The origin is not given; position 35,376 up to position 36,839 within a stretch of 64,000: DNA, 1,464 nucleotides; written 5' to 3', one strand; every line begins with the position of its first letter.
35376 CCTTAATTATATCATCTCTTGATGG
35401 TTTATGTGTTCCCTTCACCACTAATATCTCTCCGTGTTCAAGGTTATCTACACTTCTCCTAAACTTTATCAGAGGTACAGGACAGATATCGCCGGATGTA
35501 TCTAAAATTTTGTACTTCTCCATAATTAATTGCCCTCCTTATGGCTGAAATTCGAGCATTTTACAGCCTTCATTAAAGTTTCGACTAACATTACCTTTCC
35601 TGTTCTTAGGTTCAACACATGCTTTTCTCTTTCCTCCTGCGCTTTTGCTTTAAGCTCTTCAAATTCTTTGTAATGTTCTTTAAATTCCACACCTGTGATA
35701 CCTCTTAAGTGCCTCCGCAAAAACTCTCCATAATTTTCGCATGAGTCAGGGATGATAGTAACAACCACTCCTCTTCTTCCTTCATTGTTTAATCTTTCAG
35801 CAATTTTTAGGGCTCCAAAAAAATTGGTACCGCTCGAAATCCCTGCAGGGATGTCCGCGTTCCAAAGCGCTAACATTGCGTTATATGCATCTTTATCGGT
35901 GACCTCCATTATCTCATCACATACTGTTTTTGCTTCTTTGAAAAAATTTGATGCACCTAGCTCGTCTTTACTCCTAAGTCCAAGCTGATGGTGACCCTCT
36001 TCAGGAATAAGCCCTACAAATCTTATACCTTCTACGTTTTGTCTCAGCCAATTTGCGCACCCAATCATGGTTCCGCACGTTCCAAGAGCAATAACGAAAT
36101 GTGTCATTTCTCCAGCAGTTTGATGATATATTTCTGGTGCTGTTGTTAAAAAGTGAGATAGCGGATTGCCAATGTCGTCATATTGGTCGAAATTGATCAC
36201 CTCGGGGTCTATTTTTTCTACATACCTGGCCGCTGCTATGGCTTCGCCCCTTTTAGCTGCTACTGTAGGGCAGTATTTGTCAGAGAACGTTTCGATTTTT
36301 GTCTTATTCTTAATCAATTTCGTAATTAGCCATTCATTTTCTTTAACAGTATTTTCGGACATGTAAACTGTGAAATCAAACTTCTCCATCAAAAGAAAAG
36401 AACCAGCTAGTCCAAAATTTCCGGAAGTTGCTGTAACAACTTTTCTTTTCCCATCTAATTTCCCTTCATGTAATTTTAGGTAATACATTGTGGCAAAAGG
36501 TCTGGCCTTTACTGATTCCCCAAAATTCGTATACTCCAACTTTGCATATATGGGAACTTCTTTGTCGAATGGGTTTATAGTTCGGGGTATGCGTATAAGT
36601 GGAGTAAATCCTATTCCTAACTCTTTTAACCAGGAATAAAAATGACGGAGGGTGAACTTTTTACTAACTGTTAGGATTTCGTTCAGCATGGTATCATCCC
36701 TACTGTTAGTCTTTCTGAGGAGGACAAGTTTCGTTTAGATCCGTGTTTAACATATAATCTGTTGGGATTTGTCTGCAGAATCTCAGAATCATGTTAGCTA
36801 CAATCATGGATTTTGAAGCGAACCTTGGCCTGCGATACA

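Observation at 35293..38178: Five-gene operon coupling a cysteine-synthase-like PLP enzyme to sulfur-relay proteins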

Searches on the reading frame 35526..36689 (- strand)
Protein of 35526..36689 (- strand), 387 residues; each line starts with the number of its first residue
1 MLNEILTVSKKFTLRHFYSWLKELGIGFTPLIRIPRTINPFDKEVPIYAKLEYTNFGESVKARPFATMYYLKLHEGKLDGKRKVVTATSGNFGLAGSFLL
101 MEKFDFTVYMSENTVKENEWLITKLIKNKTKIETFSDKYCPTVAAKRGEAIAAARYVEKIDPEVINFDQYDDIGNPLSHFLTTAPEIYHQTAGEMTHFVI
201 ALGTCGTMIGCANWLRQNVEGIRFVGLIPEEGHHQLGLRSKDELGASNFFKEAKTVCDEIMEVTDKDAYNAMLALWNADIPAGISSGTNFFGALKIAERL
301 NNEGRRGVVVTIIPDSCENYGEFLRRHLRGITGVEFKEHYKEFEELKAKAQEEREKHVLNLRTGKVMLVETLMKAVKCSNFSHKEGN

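Call 3: search_protein_families(library=pfam, proteins=[window:35526-36689:-], max_evalue=0.01)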
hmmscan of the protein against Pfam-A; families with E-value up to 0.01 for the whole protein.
window:35526-36689:- (387 aa): 1 family
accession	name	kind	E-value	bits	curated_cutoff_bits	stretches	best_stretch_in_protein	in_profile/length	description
PF00291.31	PALP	-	2.3e-36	126.1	35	1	24-315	3-295/295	Pyridoxal-phosphate dependent enzyme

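Call 4: search_protein_families(library=ncbifam, proteins=[window:35526-36689:-], max_evalue=0.01)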
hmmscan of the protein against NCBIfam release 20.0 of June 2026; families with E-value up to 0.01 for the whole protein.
window:35526-36689:- (387 aa): 13 families
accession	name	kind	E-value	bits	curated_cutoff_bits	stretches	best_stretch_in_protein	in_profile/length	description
TIGR01136.1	cysKM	subfamily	8.2e-44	150.2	344.15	1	26-320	5-293/299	cysteine synthase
TIGR01138.1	cysM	equivalog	2.9e-43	148.5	394.2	1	26-320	6-284/290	cysteine synthase B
NF008735.0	PRK11761.1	equivalog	1.5e-42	145.9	413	1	26-320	10-288/296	cysteine synthase CysM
TIGR01139.1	cysK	equivalog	5.6e-35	121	350.95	1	26-320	5-292/298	cysteine synthase A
NF007989.0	PRK10717.1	equivalog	2.6e-34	118.8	387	1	26-320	12-312/334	cysteine synthase A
TIGR01137.1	cysta_beta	equivalog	1.6e-32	112.8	510.25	1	26-320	9-305/457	cystathionine beta-synthase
TIGR03945.1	PLP_SbnA_fam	equivalog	1.6e-29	103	349.95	1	27-321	6-295/304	2,3-diaminopropionate biosynthesis protein SbnA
NF053679.1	CysteaSynCapA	equivalog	1.2e-20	73.6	600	1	26-227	14-208/329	cysteate synthase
NF052478.1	CystDsulMYC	equivalog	1.8e-10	40.7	600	1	255-322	254-322/354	L-cysteine desulfhydrase Cds1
NF005292.0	PRK06815.1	equivalog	0.00019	20.6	371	1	43-231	34-206/320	threonine/serine dehydratase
NF006094.0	PRK08246.1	subfamily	0.00024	20.6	331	1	29-230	24-201/310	serine/threonine dehydratase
NF006390.0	PRK08639.1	equivalog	0.00047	19.2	421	1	45-231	40-214/418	threonine ammonia-lyase IlvA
NF040741.1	ornith_OrtB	equivalog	0.0039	15.7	550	1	12-95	43-128/464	2-amino-4-oxopentanoate thiolase subunit OrtB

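Call 5: search_solved_structures(query=window:35526-36689:-, max_evalue=0.00001, show_alignments=2)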
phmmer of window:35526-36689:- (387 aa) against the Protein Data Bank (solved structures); distinct sequences matched with E-value up to 0.00001: 108 (the best 60 are shown).
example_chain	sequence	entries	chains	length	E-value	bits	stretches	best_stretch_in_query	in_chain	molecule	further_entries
2jc3_A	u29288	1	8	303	6.1e-29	104.3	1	23-320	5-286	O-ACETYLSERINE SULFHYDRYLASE B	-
2bhs_A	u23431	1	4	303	1.4e-28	103.1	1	23-320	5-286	CYSTEINE SYNTHASE B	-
2bht_A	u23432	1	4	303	1.4e-28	103.1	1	23-320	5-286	CYSTEINE SYNTHASE B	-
2v03_A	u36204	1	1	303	2.7e-28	102.2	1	23-320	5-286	Cysteine synthase B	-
5xoq_A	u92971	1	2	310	2.4e-23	85.9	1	25-320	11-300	Cysteine synthase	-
5xa2_A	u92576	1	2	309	2.5e-23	85.9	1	25-320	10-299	Cysteine synthase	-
26fv_A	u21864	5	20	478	2.5e-23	85.8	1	24-320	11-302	Probable cystathionine beta-synthase Rv1077 | Putative cystathionine beta-synthase Rv1077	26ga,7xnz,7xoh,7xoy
6ahi_A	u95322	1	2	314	8.8e-22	80.7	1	25-320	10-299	Cysteine synthase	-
8b9w_A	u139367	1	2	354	2e-21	79.6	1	26-320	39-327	Putative cysteine synthase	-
9nld_A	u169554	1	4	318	2.3e-21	79.4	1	26-320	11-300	Cysteine synthase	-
4il5_A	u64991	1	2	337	2.4e-21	79.3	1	25-320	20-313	Cysteine synthase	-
4jbn_A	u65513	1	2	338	2.4e-21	79.3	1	25-320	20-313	Cysteine synthase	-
4jbl_A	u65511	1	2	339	2.5e-21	79.3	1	25-320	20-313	Cysteine synthase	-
3bm5_A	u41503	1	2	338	2.5e-21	79.2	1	25-320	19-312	Cysteine synthase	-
2pqm_A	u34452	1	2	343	2.6e-21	79.2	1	25-320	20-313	Cysteine synthase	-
3dwg_A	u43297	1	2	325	7.5e-19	71.1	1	25-317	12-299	Cysteine synthase B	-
3dki_A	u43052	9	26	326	8.1e-19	71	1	25-317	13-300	Cysteine synthase B | O-phosphoserine sulfhydrylase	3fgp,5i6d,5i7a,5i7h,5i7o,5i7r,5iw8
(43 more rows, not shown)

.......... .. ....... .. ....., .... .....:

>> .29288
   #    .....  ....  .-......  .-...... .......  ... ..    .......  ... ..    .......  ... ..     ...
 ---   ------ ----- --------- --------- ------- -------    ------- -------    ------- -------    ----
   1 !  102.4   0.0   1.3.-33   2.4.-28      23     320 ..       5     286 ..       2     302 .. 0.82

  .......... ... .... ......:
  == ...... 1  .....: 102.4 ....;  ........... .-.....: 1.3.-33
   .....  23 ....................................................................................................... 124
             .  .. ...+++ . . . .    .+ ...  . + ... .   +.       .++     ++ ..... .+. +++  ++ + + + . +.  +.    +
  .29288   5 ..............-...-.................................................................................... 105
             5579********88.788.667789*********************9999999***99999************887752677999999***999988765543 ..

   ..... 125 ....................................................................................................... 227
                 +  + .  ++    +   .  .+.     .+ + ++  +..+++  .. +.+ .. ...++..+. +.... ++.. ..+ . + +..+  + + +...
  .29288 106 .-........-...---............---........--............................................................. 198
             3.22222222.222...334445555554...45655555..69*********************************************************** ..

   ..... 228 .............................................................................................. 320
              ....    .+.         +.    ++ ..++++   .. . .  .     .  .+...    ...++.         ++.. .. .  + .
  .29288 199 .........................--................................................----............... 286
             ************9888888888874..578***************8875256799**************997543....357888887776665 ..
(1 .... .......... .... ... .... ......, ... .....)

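Call 8: find_homologous_proteins(query=window:35526-36689:-, max_evalue=1e-10)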
Query window:35526-36689:- (387 aa): 58 proteins with E <= 1e-10 among 4608 candidates.
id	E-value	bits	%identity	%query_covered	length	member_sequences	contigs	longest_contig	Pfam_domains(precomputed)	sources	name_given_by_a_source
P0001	6.6e-228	774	90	97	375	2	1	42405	PF00291.32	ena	-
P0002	1.2e-216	737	83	100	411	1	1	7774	PF00291.32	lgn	-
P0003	1.3e-216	737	83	99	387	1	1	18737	PF00291.32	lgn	-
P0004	2.1e-212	723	80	100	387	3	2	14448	PF00291.32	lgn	-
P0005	6.9e-210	715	80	99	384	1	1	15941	PF00291.32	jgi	jgi:cysteine synthase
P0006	3.1e-205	699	78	100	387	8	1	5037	PF00291.32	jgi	-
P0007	6.7e-188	642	72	97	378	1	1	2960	PF00291.32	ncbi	ncbi:MAG: pyridoxal-phosphate dependent enzyme [Candidatus Aenigmatarchaeota archaeon]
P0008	2.5e-176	604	69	97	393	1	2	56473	PF00291.32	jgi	jgi:cysteine synthase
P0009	1.9e-172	592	66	97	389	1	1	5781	PF00291.32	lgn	-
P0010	1.5e-169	582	67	97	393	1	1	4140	PF00291.32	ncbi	-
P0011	7.7e-164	563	66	95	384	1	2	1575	PF00291.32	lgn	-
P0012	9.8e-164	563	65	97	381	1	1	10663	PF00291.32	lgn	-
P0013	1.2e-163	563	64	97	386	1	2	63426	PF00291.32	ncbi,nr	ncbi:MAG: pyridoxal-phosphate dependent enzyme [Candidatus Thorarchaeota archaeon]|nr:pyridoxal-phos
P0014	2.2e-163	562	64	97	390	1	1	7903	PF00291.32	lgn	-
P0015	3.3e-161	555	64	99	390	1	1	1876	PF00291.32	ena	-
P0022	6.2e-144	498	57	99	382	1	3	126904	PF00291.32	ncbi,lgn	ncbi:MAG: pyridoxal-phosphate dependent enzyme [Candidatus Bathyarchaeia archaeon]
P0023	7.3e-144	497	58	97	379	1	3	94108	PF00291.32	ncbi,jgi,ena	jgi:cysteine synthase B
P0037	8.5e-84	300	47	89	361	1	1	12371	PF00291.32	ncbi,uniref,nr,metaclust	ncbi:hypothetical protein AKJ51_02230 [candidate division MSBL1 archaeon SCGC-AAA382A20]|uniref:Tryp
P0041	2.4e-66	242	41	93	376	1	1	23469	PF00291.32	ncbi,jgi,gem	-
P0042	4.3e-64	235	41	90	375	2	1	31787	PF00291.32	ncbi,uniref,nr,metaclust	ncbi:hypothetical protein AKJ41_00500 [candidate division MSBL1 archaeon SCGC-AAA259O05]|uniref:Tryp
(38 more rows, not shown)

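Call 9: find_encoding_contigs(protein=P0013, flank=8000, max_places=2)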
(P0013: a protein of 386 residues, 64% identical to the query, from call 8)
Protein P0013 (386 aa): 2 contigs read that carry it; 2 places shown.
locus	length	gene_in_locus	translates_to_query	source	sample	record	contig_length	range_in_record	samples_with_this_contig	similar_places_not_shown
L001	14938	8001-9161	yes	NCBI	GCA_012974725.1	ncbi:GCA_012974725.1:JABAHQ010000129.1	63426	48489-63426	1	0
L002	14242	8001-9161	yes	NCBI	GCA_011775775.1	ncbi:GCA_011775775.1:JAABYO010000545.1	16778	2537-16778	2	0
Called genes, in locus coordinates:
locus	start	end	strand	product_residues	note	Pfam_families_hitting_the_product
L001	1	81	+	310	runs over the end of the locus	PF01379:Porphobil_deam, PF03900:Porphobil_deamC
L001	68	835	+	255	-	PF00590:TP_methylase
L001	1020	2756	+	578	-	PF02602:HEM4, PF04055:Radical_SAM, PF13353:Fer4_12 (faint), PF13186:SPASM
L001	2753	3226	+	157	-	PF13404:HTH_AsnC-type, PF22451:NirdL-like_HTH, PF17805:AsnC_trans_reg2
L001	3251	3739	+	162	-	PF22451:NirdL-like_HTH, PF17805:AsnC_trans_reg2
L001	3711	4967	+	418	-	PF04055:Radical_SAM, PF13353:Fer4_12, PF13186:SPASM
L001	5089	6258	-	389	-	PF14306:PUA_2, PF01747:ATP-sulfurylase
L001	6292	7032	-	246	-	PF01507:PAPS_reduct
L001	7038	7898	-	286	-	PF03460:NIR_SIR_ferr, PF01077:NIR_SIR, PF12797:Fer4_2 (faint), PF12837:Fer4_6 (weak), PF13237:Fer4_10 (weak), PF12838:Fer4_7, PF13187:Fer4_9 (weak), PF00037:Fer4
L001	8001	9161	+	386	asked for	PF00291:PALP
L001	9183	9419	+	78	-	PF01206:TusA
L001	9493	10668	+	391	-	PF00155:Aminotran_1_2 (weak), PF00266:Aminotran_5, PF01041:DegT_DnrJ_EryC1 (weak), PF01212:Beta_elim_lyase, PF01053:Cys_Met_Meta_PP (weak)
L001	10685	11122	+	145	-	-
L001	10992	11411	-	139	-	PF01592:NifU_N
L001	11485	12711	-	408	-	PF00266:Aminotran_5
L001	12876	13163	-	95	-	PF02597:ThiS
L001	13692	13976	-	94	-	-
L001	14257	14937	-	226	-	?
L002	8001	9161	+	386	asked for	PF00291:PALP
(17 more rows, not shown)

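Call 10: find_encoding_contigs(protein=P0022, flank=8000, max_places=2)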
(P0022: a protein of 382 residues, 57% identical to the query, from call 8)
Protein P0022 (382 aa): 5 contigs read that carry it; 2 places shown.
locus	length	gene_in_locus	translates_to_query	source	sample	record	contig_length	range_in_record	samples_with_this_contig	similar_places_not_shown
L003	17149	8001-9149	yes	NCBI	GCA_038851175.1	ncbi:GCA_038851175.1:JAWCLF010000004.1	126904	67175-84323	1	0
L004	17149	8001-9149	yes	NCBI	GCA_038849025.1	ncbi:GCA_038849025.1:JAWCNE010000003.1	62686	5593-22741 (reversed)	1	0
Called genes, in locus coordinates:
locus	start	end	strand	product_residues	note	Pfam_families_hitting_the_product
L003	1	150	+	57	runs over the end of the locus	-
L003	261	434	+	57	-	PF00301:Rubredoxin, PF21349:RUBY_RBDX (faint)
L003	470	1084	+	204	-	PF00081:Sod_Fe_N, PF02777:Sod_Fe_C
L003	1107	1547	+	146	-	PF03358:FMN_red (faint), PF12641:Flavodoxin_3 (weak), PF12724:Flavodoxin_5, PF00258:Flavodoxin_1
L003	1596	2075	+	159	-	PF02915:Rubrerythrin (faint)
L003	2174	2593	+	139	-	PF00210:Ferritin, PF02915:Rubrerythrin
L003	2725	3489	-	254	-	PF01061:ABC2_membrane, PF12698:ABC2_membrane_3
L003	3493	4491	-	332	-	PF00005:ABC_tran, PF13304:AAA_21 (faint), PF13732:DrrA1-3_C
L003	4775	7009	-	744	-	-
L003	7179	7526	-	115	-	PF04945:YHS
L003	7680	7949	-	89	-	PF01206:TusA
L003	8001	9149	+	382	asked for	PF00291:PALP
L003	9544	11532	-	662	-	PF02421:FeoB_N, PF01926:MMR_HSR1, PF17910:FeoB_Cyto, PF07670:Gate, PF07664:FeoB_C, PF07670:Gate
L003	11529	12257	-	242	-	PF01325:Fe_dep_repress, PF01047:MarR (faint), PF02742:Fe_dep_repr_C, PF04023:FeoA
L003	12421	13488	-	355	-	PF00899:ThiF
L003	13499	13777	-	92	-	PF02597:ThiS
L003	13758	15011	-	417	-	PF00291:PALP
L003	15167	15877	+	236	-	PF01507:PAPS_reduct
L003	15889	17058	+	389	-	PF14306:PUA_2, PF01747:ATP-sulfurylase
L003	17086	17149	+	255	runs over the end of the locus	PF01925:TauE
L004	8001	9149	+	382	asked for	PF00291:PALP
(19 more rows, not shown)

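Call 11: find_encoding_contigs(protein=P0042, flank=8000, max_places=2)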
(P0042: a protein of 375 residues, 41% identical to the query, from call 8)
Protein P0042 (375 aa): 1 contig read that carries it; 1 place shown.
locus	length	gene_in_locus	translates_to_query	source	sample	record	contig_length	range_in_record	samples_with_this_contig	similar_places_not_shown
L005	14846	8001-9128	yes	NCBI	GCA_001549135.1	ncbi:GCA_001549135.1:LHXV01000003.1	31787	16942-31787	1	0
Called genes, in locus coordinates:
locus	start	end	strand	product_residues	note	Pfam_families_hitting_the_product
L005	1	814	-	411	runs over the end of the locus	PF00202:Aminotran_3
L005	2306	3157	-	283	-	PF01379:Porphobil_deam, PF03900:Porphobil_deamC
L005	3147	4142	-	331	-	PF00490:ALAD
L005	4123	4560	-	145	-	PF13241:NAD_binding_7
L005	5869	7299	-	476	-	PF00133:tRNA-synt_1 (faint), PF01406:tRNA-synt_1e, PF01921:tRNA-synt_1f (faint), PF09334:tRNA-synt_1g, PF09190:DALR_2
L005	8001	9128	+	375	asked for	PF00291:PALP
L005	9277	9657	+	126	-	PF01381:HTH_3 (weak)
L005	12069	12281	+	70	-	-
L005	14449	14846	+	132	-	PF26406:DUF8104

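Call 12: find_encoding_contigs(protein=P0008, flank=8000, max_places=1)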
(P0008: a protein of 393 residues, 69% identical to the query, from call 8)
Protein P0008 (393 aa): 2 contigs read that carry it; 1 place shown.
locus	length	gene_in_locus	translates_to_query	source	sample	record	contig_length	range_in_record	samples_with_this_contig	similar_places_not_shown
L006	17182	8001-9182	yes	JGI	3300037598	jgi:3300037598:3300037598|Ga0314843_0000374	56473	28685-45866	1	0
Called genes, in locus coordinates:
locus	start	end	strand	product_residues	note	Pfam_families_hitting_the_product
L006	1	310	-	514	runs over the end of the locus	PF02885:Glycos_trans_3N, PF00591:Glycos_transf_3, PF07831:PYNP_C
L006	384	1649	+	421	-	PF02788:RuBisCO_large_N, PF00016:RuBisCO_large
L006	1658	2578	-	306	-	PF01008:IF-2B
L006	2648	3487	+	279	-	PF03477:ATP-cone (weak), PF04471:Mrr_cat (weak), PF22357:AF1548-like_C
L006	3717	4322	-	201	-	-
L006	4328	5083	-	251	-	PF01925:TauE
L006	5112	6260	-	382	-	PF14306:PUA_2, PF01747:ATP-sulfurylase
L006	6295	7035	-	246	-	PF01507:PAPS_reduct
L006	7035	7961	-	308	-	PF03460:NIR_SIR_ferr, PF01077:NIR_SIR, PF12837:Fer4_6 (weak), PF13237:Fer4_10 (weak), PF00037:Fer4 (weak), PF12838:Fer4_7, PF13187:Fer4_9, PF00037:Fer4 (weak), +3 more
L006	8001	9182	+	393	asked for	PF00291:PALP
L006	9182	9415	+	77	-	PF01206:TusA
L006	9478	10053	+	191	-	PF02245:Pur_DNA_glyco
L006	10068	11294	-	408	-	PF10509:GalKase_gal_bdg, PF00288:GHMP_kinases_N, PF08544:GHMP_kinases_C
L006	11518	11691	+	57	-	-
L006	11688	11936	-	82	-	-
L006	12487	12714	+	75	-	-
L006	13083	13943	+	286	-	PF18231:SerK_C (weak)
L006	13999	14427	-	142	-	PF01980:TrmO_N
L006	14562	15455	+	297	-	-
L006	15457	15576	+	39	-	-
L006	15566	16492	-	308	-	PF08271:Zn_Ribbon_TF, PF00382:TFIIB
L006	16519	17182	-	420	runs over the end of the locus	PF04851:ResIII (faint), PF00270:DEAD, PF00271:Helicase_C, PF23477:zf_Tbcl_2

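Call 13: find_encoding_contigs(protein=P0023, flank=8000, max_places=1)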
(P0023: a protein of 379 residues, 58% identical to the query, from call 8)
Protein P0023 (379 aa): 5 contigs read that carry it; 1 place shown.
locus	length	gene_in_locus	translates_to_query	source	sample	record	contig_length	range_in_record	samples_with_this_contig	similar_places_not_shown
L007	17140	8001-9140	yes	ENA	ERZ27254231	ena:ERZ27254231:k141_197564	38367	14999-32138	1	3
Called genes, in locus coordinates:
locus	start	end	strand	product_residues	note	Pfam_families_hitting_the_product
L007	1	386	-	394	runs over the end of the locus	PF06050:HGD-D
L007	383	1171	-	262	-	PF01869:BcrAD_BadFG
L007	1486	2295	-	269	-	PF00005:ABC_tran, PF13304:AAA_21 (faint)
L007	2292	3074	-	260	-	PF00528:BPD_transp_1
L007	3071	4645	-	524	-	PF00890:FAD_binding_2, PF01266:DAO (weak), PF03486:HI0933_like (faint), PF12831:FAD_oxidored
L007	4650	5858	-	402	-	PF09084:NMT1, PF13379:NMT1_2, PF12974:Phosphonate-bd, PF16868:NMT1_3 (weak)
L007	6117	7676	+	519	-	PF03460:NIR_SIR_ferr, PF01077:NIR_SIR, PF03460:NIR_SIR_ferr, PF01077:NIR_SIR (weak)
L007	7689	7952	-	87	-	PF01206:TusA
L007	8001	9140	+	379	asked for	PF00291:PALP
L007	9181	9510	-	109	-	PF01037:AsnC_trans_reg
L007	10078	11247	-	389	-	PF02653:BPD_transp_2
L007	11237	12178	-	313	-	PF02653:BPD_transp_2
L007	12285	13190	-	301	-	PF00892:EamA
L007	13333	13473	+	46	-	-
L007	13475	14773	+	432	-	PF13458:Peripla_BP_6, PF01094:ANF_receptor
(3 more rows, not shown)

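Call 14: find_encoding_contigs(protein=P0041, flank=8000, max_places=1)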
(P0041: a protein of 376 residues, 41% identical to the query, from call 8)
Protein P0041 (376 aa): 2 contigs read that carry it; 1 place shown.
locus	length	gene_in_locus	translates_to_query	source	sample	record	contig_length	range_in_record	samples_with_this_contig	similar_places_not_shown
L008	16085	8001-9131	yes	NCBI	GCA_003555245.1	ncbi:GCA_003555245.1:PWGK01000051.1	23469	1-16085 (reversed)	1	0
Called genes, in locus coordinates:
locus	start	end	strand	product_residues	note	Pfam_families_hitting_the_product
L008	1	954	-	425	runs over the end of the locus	PF00202:Aminotran_3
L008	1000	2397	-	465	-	PF00590:TP_methylase, PF02602:HEM4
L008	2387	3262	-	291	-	PF01379:Porphobil_deam, PF03900:Porphobil_deamC (weak)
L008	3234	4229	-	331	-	PF00490:ALAD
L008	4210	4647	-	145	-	PF02826:2-Hacid_dh_C (faint), PF13241:NAD_binding_7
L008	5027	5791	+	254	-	PF01507:PAPS_reduct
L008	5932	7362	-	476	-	PF01406:tRNA-synt_1e, PF01921:tRNA-synt_1f (faint), PF09334:tRNA-synt_1g, PF00133:tRNA-synt_1 (weak), PF09334:tRNA-synt_1g (weak), PF09190:DALR_2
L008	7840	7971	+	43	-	-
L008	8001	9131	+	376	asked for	PF00291:PALP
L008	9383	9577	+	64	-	-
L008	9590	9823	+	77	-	PF01206:TusA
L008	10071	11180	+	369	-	PF02597:ThiS (faint), PF00899:ThiF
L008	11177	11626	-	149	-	PF01398:JAB (weak), PF14464:Prok-JAB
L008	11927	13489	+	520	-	PF01554:MatE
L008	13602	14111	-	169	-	PF01936:NYN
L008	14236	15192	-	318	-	PF00589:Phage_integrase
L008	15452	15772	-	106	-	-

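Call 15: find_encoding_contigs(protein=P0037, flank=8000, max_places=1)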
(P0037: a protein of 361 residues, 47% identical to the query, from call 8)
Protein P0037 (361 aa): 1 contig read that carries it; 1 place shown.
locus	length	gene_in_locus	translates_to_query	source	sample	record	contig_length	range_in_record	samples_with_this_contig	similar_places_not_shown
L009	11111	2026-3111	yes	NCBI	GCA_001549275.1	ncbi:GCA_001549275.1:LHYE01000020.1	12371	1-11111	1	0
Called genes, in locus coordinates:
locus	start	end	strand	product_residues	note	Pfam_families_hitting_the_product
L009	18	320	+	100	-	-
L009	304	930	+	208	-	-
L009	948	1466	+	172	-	-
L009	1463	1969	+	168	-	-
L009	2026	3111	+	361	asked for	PF00291:PALP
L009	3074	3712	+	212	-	-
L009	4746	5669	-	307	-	PF22082:TtuA_LIM_N, PF00733:Asn_synthase (faint), PF01171:ATP_bind_3, PF16503:zn-ribbon_14 (weak)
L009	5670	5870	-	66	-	PF02597:ThiS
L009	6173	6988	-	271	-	-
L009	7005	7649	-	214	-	-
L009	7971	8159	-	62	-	-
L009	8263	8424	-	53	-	-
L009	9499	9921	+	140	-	-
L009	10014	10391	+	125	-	PF05239:PRC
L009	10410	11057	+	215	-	PF04493:Endonuclease_5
